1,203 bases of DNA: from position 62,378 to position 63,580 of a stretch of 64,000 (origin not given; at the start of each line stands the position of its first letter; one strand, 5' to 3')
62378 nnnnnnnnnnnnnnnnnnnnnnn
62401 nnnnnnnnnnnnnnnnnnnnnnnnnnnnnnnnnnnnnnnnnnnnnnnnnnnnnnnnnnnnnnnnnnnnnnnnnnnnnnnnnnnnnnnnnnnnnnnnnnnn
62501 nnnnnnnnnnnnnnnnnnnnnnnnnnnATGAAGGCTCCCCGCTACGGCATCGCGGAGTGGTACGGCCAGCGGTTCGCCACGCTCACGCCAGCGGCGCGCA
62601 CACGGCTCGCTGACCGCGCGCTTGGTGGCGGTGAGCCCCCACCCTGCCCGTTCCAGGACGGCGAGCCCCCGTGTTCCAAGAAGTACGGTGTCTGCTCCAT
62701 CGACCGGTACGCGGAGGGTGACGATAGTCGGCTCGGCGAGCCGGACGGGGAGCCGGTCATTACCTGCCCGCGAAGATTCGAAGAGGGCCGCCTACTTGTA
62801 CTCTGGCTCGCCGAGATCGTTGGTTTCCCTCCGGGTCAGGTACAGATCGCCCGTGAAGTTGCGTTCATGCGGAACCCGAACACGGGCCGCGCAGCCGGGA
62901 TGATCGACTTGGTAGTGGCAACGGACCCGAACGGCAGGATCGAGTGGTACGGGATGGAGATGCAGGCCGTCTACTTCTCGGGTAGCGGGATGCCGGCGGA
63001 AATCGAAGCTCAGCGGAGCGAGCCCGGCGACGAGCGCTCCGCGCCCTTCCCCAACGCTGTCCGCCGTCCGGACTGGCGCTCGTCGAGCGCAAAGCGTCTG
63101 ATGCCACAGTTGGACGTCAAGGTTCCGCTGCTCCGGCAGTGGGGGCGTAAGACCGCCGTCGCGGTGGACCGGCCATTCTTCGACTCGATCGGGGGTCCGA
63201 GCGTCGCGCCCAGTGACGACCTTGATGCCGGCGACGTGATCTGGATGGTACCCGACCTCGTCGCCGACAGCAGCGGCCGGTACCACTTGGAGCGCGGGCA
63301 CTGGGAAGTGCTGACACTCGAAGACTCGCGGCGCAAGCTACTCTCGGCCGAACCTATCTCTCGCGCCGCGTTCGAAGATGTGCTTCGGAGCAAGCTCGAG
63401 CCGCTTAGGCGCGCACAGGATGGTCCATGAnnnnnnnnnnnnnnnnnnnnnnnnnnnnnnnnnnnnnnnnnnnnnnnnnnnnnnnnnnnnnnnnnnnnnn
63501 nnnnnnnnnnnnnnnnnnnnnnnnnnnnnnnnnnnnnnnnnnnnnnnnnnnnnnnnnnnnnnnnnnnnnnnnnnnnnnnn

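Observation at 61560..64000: Compact three-gene operon in lower-G+C DNA: Dam-like m6A methyltransferase, Cys-rich nuclease-like protein and zinc-ribbon DUF4145 protein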

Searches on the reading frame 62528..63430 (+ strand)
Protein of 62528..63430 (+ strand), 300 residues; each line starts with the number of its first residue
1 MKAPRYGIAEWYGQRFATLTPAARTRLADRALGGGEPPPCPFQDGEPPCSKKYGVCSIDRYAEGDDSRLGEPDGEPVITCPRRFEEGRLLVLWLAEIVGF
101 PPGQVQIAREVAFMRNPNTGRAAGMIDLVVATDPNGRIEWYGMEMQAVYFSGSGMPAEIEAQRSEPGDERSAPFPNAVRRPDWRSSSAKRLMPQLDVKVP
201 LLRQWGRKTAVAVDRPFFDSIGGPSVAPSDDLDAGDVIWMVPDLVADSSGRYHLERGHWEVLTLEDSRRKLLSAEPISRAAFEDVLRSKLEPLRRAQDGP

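Call 4: search_protein_families(library=pfam, proteins=[window:62528-63430:+], max_evalue=0.1)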
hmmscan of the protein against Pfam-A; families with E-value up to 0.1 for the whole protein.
window:62528-63430:+ (300 aa): 1 family
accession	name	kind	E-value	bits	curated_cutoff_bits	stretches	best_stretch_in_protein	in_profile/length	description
PF12183.14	NotI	-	5.9e-38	131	22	1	39-250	16-233/238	Restriction endonuclease NotI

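Call 6: search_protein_families(library=ncbifam, proteins=[window:62528-63430:+], max_evalue=0.1)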
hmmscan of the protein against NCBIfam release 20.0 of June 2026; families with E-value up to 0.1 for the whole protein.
window:62528-63430:+ (300 aa): 0 families

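Call 7: search_protein_families(library=padloc, proteins=[window:62528-63430:+], max_evalue=0.1)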
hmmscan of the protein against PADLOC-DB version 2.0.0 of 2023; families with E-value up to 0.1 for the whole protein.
window:62528-63430:+ (300 aa): 0 families

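Call 8: find_encoding_contigs(protein=window:62528-63430:+, flank=10000, max_places=6)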
Protein window:62528-63430:+ (300 aa): no gene with exactly this product is on record in the collection.

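Call 10: search_solved_structures(query=window:62528-63430:+, max_evalue=1, show_alignments=1)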
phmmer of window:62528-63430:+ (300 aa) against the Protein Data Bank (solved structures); distinct sequences matched with E-value up to 1: 0.

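Call 11: find_homologous_proteins(query=window:62528-63430:+, max_evalue=0.001)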
Query window:62528-63430:+ (300 aa): 1399 proteins with E <= 0.001 among 5342 candidates; the best 120 are listed.
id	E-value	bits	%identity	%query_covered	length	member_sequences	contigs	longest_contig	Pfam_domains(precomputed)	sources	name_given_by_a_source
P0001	1.7e-201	686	100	100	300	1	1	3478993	PF12183.14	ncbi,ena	-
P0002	2.9e-145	502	76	98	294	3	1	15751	PF12183.14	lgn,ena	-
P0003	2.5e-140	486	75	98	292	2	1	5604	PF12183.14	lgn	-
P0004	1.2e-137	477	72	98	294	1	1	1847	PF12183.14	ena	-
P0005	7.0e-135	468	70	98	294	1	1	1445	PF12183.14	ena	-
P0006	2.1e-127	443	69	98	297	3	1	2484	PF12183.14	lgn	-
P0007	1.0e-125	437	67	98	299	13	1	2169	PF12183.14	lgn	-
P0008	2.5e-123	430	66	98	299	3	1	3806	PF12183.14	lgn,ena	-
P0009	1.4e-119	417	66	97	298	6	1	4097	PF12183.14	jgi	-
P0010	2.1e-119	417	79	78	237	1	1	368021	PF12183.14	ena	-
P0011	4.4e-118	412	63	98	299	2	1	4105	PF12183.14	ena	-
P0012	5.4e-116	406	63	98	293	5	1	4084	PF12183.14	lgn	-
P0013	5.8e-116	405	63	98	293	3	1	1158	PF12183.14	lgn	-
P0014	2.1e-115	404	62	98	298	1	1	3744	PF12183.14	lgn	-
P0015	2.5e-115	403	64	97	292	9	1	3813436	PF12183.14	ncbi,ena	-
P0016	2.9e-115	403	63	98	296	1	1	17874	PF12183.14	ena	-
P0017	6.1e-115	402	62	97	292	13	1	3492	PF12183.14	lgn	-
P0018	1.4e-114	401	63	98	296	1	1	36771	PF12183.14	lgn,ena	-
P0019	1.7e-114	401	63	98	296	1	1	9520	PF12183.14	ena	-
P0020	2.4e-114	400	63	98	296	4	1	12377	PF12183.14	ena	-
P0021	2.5e-114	400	62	98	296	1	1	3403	PF12183.14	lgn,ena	-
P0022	1.4e-113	398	62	98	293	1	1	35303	PF12183.14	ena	-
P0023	2.3e-113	397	63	96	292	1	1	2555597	PF12183.14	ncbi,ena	-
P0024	2.7e-113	397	62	96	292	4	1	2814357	PF12183.14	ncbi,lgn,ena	-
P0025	3.6e-113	396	62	96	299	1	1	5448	PF12183.14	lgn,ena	-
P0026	4.2e-113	396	62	96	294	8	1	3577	PF12183.14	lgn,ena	-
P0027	1.1e-112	395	62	96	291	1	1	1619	PF12183.14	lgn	-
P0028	1.4e-112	394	63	98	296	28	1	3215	PF12183.14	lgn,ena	-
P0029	1.8e-112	394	61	96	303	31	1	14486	PF12183.14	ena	-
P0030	2.7e-112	393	62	96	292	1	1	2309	PF12183.14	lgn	-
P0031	2.9e-112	393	62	97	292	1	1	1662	PF12183.14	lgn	-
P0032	2.9e-112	393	61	96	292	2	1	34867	PF12183.14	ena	-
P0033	3.0e-112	393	61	98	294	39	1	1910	PF12183.14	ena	-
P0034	3.0e-112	393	63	97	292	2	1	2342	PF12183.14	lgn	-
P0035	3.8e-112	393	63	96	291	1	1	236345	PF12183.14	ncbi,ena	-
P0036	6.2e-112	392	60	97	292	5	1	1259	PF12183.14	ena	-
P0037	6.2e-112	392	62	96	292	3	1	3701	PF12183.14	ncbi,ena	-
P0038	1.1e-111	391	61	99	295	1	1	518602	PF12183.14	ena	-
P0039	2.5e-111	390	63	96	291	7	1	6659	PF12183.14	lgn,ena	-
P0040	3.7e-111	390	62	97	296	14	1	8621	PF12183.14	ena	-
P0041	3.8e-111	390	60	98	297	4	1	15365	PF12183.14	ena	-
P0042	4.9e-111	389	62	98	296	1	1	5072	PF12183.14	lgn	-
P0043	1.0e-110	388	61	96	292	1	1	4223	PF12183.14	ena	-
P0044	1.2e-110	388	61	96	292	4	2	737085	PF12183.14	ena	-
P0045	1.3e-110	388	61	96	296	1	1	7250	PF12183.14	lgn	-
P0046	1.5e-110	388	61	96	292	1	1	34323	PF12183.14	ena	-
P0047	3.4e-110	387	61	96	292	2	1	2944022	PF12183.14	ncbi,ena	-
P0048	4.1e-110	386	60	97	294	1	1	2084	PF12183.14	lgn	-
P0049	5.9e-110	386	60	97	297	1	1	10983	PF12183.14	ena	-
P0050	6.7e-110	386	61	96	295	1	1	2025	PF12183.14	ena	-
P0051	8.6e-110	385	61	96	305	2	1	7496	PF12183.14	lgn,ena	-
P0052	1.0e-109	385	61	97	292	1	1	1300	PF12183.14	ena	-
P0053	1.3e-109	385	61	95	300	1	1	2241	PF12183.14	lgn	-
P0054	1.4e-109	385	60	98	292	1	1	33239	PF12183.14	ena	-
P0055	2.0e-109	384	60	97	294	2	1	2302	PF12183.14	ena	-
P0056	2.8e-109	384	60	99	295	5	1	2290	PF12183.14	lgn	-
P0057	3.0e-109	383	62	96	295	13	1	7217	PF12183.14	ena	-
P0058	3.0e-109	383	60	97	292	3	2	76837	PF12183.14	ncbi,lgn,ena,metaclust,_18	metaclust:\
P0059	3.1e-109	383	60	97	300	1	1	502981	PF12183.14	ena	-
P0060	6.5e-109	382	61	98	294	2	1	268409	PF12183.14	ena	-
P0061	1.5e-108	381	59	96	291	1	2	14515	PF12183.14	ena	-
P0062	1.7e-108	381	66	86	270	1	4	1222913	PF12183.14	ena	-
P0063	3.2e-108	380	60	97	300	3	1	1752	PF12183.14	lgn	-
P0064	4.3e-108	380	61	96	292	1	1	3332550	PF12183.14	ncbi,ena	-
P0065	4.3e-108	380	59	98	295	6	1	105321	PF12183.14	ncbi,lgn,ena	-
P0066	4.4e-108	380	60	96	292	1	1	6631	PF12183.14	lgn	-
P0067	4.5e-108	380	61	95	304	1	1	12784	PF12183.14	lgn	-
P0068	4.7e-108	379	57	97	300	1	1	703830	PF12183.14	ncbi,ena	-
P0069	6.0e-108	379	58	98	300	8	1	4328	PF12183.14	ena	-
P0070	7.0e-108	379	59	96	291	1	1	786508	PF12183.14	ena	-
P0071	7.4e-108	379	60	97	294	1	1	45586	PF12183.14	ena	-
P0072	7.7e-108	379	60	98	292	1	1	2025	PF12183.14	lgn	-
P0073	1.0e-107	378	61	96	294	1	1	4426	PF12183.14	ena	-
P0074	1.4e-107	378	59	97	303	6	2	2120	PF12183.14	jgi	jgi:hypothetical protein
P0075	1.4e-107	378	60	96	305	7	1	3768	PF12183.14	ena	-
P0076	1.5e-107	378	72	78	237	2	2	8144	PF12183.14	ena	-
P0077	2.0e-107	377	63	92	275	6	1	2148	PF12183.14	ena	-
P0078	2.1e-107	377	58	96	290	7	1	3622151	PF12183.14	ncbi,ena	-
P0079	3.0e-107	377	60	98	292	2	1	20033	PF12183.14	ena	-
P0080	3.3e-107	377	61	96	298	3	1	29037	PF12183.14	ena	-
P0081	4.3e-107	376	59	96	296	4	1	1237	PF12183.14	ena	-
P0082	7.8e-107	375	59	96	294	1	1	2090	PF12183.14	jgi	-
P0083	9.4e-107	375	59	96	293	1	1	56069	PF12183.14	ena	-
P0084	9.7e-107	375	59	96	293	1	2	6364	PF12183.14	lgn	-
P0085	1.2e-106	375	60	96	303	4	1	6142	PF12183.14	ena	-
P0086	1.5e-106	375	60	96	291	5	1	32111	PF12183.14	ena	-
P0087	1.8e-106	374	58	96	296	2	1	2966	PF12183.14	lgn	-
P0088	1.8e-106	374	62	96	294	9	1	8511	PF12183.14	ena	-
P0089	1.9e-106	374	58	96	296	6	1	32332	PF12183.14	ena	-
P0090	1.9e-106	374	61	96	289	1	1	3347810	PF12183.14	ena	-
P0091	2.0e-106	374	59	98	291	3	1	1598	PF12183.14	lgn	-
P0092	2.1e-106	374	60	97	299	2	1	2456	PF12183.14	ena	-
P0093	2.1e-106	374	60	96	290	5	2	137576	PF12183.14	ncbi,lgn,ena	-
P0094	2.2e-106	374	58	96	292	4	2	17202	PF12183.14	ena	-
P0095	2.3e-106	374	59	97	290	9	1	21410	PF12183.14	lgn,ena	-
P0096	2.6e-106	374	59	96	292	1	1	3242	PF12183.14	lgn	-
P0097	2.6e-106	374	59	96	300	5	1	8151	PF12183.14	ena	-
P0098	3.2e-106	373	59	96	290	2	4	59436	PF12183.14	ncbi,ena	-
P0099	3.9e-106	373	58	96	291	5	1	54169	PF12183.14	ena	-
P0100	3.9e-106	373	60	97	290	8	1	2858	PF12183.14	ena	-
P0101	4.8e-106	373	59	96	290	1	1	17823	PF12183.14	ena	-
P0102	6.0e-106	373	60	96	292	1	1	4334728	PF12183.14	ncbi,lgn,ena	-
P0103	7.5e-106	372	58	96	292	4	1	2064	PF12183.14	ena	-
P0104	8.2e-106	372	58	96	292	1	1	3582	PF12183.14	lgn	-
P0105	8.4e-106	372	59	98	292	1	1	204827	PF12183.14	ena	-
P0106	9.7e-106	372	60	97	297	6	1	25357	PF12183.14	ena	-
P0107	1.0e-105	372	58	96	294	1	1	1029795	PF12183.14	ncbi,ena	-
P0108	1.0e-105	372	61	96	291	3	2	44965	PF12183.14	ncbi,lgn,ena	-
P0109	1.4e-105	371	56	96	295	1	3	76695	PF12183.14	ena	-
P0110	1.6e-105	371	59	97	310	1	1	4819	PF12183.14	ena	-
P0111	1.6e-105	371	57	96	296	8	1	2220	PF12183.14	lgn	-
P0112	2.2e-105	371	58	95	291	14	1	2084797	PF12183.14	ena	-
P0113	2.4e-105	371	58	97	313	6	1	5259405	PF12183.14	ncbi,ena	-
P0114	2.5e-105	370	58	97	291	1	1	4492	PF12183.14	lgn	-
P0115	2.8e-105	370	59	97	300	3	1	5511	PF12183.14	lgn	-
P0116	2.9e-105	370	57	98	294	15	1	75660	PF12183.14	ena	-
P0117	3.2e-105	370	59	98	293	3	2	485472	PF12183.14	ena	-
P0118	3.6e-105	370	59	95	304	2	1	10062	PF12183.14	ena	-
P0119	5.0e-105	370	59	96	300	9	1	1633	PF12183.14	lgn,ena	-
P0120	5.3e-105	369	61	97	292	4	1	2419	PF12183.14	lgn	-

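Call 12: find_encoding_contigs(protein=P0001, flank=10000, max_places=4)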
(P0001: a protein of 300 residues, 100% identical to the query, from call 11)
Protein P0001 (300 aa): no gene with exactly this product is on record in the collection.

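Call 13: find_encoding_contigs(protein=P0015, flank=8000, max_places=3)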
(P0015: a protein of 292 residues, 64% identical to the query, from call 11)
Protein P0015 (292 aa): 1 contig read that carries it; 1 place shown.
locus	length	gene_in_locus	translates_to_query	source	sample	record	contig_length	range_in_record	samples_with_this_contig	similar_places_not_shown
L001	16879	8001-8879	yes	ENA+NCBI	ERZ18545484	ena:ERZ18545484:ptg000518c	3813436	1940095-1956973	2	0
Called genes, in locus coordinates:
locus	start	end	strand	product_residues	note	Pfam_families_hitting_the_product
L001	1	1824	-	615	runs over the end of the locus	PF02730:AFOR_N, PF01314:AFOR_C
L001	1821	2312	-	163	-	PF00037:Fer4 (faint), PF12797:Fer4_2 (faint), PF12838:Fer4_7 (weak), PF13237:Fer4_10 (weak), PF13247:Fer4_11, PF14697:Fer4_21, PF25160:LdpA_Fe-S-bd (weak), PF12838:Fer4_7 (weak), +6 more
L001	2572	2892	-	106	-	PF08734:GYD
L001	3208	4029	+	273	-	PF13489:Methyltransf_23 (weak), PF01209:Ubie_methyltran, PF01861:BpsA_C (weak), PF08241:Methyltransf_11, PF13649:Methyltransf_25, PF13847:Methyltransf_31, PF08242:Methyltransf_12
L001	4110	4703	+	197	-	-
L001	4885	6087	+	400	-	PF13173:AAA_14, PF13635:DUF4143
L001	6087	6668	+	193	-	PF00581:Rhodanese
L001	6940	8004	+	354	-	PF02086:MethyltransfD12 (weak)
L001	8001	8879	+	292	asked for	PF12183:NotI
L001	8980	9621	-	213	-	PF00665:rve, PF13683:rve_3, PF13333:rve_2 (weak)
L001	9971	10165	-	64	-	PF01527:HTH_Tnp_1, PF13542:HTH_Tnp_ISL3 (weak), PF13384:HTH_23 (weak), PF13518:HTH_28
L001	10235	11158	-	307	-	-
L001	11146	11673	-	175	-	-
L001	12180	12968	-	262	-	PF13472:Lipase_GDSL_2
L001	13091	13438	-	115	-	PF00158:Sigma54_activat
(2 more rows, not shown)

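Call 15: search_solved_structures(query=A1, max_evalue=1, show_alignments=2)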
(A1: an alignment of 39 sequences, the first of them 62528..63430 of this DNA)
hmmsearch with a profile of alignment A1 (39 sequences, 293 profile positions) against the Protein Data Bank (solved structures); distinct sequences matched with E-value up to 1: 0.

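Call 16: find_related_loci(query=A1, collection=genome_contigs, flank=6000)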
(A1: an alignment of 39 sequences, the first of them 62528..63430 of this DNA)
Query A1 (300 aa) in genome_contigs; peptide patterns used: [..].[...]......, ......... (x = any residue, [..] = any of these).
598 stretches matched a pattern (row limit reached: there are more); 410 encode a relative of the query (tblastn E <= 1e-3); the best 80 are kept; 80 distinct loci.
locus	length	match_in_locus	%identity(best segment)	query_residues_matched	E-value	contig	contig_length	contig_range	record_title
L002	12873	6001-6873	75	1-293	3e-143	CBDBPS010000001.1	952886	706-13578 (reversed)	MAG: Dehalococcoidia bacterium isolate 2e9189d5-434a-42a8-84cf-86486d02cf1d genome assembly, contig: contig_1, whole gen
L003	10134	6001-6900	71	1-300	9e-140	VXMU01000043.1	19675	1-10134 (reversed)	MAG: Chloroflexi bacterium isolate SB0661_bin_44 NODE_2228_length_19675_cov_46.263863, whole genome shotgun sequence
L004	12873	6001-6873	62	3-294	3e-116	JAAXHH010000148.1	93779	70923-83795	MAG: Candidatus Latescibacterota bacterium isolate Plut_88884 unfiltered_Plut_88884_genomic_contig_501963, whole genome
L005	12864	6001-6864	62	5-293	1e-115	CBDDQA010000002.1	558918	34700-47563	MAG: uncultured Candidatus Binatia bacterium isolate 6ae7d3f7-6f3a-412e-99ff-c928d72fc6b4 genome assembly, contig: conti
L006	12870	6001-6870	61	3-293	8e-114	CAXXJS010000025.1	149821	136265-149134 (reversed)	MAG: Candidatus Latescibacterota bacterium isolate d54d2296-71c2-45af-80d9-7212e301404d genome assembly, contig: contig_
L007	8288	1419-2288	61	3-293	3e-113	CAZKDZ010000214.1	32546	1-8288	MAG TPA_asm: uncultured bacterium isolate SRP338948_co1_137 genome assembly, contig: k141_397050, whole genome shotgun s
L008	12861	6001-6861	63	5-293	3e-113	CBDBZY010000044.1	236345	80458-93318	MAG: bacterium isolate 9be6d20c-2acc-4803-ae17-f4ce1a23f777 genome assembly, contig: contig_44, whole genome shotgun seq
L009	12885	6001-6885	60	3-299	5e-113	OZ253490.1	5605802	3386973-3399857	MAG: Alphaproteobacteria bacterium isolate 903b7664-a1a7-4c44-9fb1-b1fc7b96e1ef genome assembly, chromosome: 1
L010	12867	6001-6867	63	5-295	2e-112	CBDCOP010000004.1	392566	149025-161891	MAG: Dehalococcoidia bacterium isolate 0cbdef8c-498a-4e31-a88f-bb18f8401b77 genome assembly, contig: contig_4, whole gen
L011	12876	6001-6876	61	1-293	1e-112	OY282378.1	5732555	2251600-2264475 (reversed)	MAG: uncultured Gammaproteobacteria bacterium genome assembly, chromosome: 1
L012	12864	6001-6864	61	5-293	3e-112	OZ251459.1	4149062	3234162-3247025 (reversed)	MAG: uncultured Candidatus Binatia bacterium isolate da1d9dc7-a60c-4903-b102-0a77710175cf genome assembly, chromosome: 1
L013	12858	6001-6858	62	5-293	5e-112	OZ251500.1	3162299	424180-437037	MAG: Dehalococcoidia bacterium isolate 04e6ab6d-c5ba-4423-8fa6-d9e5227a47fe genome assembly, chromosome: 1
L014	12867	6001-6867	60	4-293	1e-111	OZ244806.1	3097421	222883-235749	MAG: Chloroflexota bacterium isolate 600da572-970b-48f2-b46a-9436f58df6f3 genome assembly, chromosome: 1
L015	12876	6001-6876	60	1-293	1e-111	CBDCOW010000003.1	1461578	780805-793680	MAG: Dehalococcoidia bacterium isolate b2375acc-e336-44db-93fb-aeb584a91759 genome assembly, contig: contig_3, whole gen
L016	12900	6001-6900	58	1-300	2e-111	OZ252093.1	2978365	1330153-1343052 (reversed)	MAG: Rhodothermales bacterium isolate 6d7e3f05-e9b0-42b1-9b57-d28f79994439 genome assembly, chromosome: 1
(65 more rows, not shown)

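Call 32: predict_structure(alignment_id=A1)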
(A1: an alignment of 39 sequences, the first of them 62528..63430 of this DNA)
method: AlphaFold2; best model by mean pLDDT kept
length: 300 residues; sequences in the alignment: 39
mean_pLDDT: 89.1   pTM: 0.84
mean pLDDT of the five models: 89.1, 88.9, 85.0, 84.6, 79.3
residues with pLDDT >= 90: 190; 70-90: 93; 50-70: 16; < 50: 1
segments of 3 or more residues with pLDDT < 50: none
pLDDT, mean of each block of 10 residues (from residue 1): 81 92 94 95 95 93 90 91 94 95 90 93 90 87 89 81 84 81 73 93 93 94 95 97 92 96 95 81 85 63
secondary structure, 60 per line:
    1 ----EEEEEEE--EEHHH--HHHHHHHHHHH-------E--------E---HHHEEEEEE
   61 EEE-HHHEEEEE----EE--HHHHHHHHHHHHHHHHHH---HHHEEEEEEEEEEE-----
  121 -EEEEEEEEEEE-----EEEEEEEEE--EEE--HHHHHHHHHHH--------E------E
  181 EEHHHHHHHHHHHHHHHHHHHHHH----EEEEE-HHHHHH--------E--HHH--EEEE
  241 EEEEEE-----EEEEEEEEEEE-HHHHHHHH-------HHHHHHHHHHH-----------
elements in order: E5-11 H21-31 E55-63 E68-72 H81-98 E105-115 E122-132 E138-146 E149-151 H154-164 E180-182 H183-204 E209-213 H215-220 E237-246 E252-262 H264-271 H279-289

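Call 38: fold_search(model_id=the predicted structure, library=pdb)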
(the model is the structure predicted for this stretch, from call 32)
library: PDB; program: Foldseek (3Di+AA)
matches with E <= 10: 745; with E <= 0.001: 0
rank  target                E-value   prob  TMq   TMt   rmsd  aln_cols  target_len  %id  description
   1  6gef_C                7.2e-02  0.06  0.12  0.10  25.5       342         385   14  X-ray structure of the Yersinia pseudotuberculosis ATPase DotB (released 2018-05-30)
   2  6z6d                  1.4e-01  0.08  0.13  0.09  15.0       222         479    9  Crystal structure of the HK97 bacteriophage large terminase (released 2021-06-09)
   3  3k44_B                1.4e-01  0.04  0.08  0.14  18.4       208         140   11  Crystal Structure of Drosophila melanogaster Pur-alpha (released 2009-10-27)
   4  6l2p_A                1.8e-01  0.06  0.13  0.11  26.0       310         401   10  Threonyl-tRNA synthetase from Salmonella enterica in the apo form (released 2020-01-15)
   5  2xhc                  4.0e-01  0.04  0.07  0.06  19.9        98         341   17  Crystal Structure of Thermotoga maritima N-utilization Substance G (NusG) (released 2011-06-29)
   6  2bwo_A                4.0e-01  0.03  0.11  0.09  22.4       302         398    9  5-Aminolevulinate Synthase from Rhodobacter capsulatus in complex with succinyl-CoA (released 2005-09-27)
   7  2qw7_C                5.1e-01  0.07  0.09  0.22  18.9        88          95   19  Carboxysome Subunit, CcmL (released 2008-03-04)
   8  8wig_A                5.1e-01  0.04  0.12  0.09  25.9       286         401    8  Crystal structure of E. coli ThrS catalytic domain mutant G463S/Q484A (released 2024-07-24)
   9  5csa_A                5.4e-01  0.08  0.24  0.10  15.7       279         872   10  Crystal structure of domains BT-BCCP-AC1-AC5 of yeast acetyl-CoA carboxylase (released 2015-10-28)
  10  8ouv_A                5.8e-01  0.03  0.12  0.12  20.2       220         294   11  Crystal structure of D1228V c-MET bound by compound 15 (released 2023-07-05)
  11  1evk_A                5.8e-01  0.03  0.11  0.09  23.9       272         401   10  CRYSTAL STRUCTURE OF A TRUNCATED FORM OF THREONYL-TRNA SYNTHETASE WITH THE LIGAND THREONINE (released 2000-07-19)
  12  3ugt_A                6.1e-01  0.03  0.14  0.10  23.8       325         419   13  Crystal structure of the yeast mitochondrial threonyl-tRNA synthetase - orthorhombic crystal form (released 2012-02-22)
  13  8wij_A                6.5e-01  0.03  0.11  0.09  24.1       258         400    9  Crystal structure of E. coli ThrS catalytic domain mutant L489M in complex with Obafluorin (released 2024-07-24)
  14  3e35                  6.9e-01  0.06  0.15  0.17  22.0       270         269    8  Actinobacteria-specific protein of unknown function, SCO1997 (released 2009-06-23)
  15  6wt7                  7.4e-01  0.30  0.10  0.09   6.7        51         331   12  Structure of a metazoan TIR-STING receptor from C. gigas in complex with 2',3'-cGAMP (released 2020-09-09)
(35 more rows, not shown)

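Call 53: search_solved_structures(query=A1, max_evalue=10, show_alignments=3)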
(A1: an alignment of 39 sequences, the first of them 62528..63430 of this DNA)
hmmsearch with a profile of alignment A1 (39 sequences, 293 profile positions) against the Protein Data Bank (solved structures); distinct sequences matched with E-value up to 10: 0.
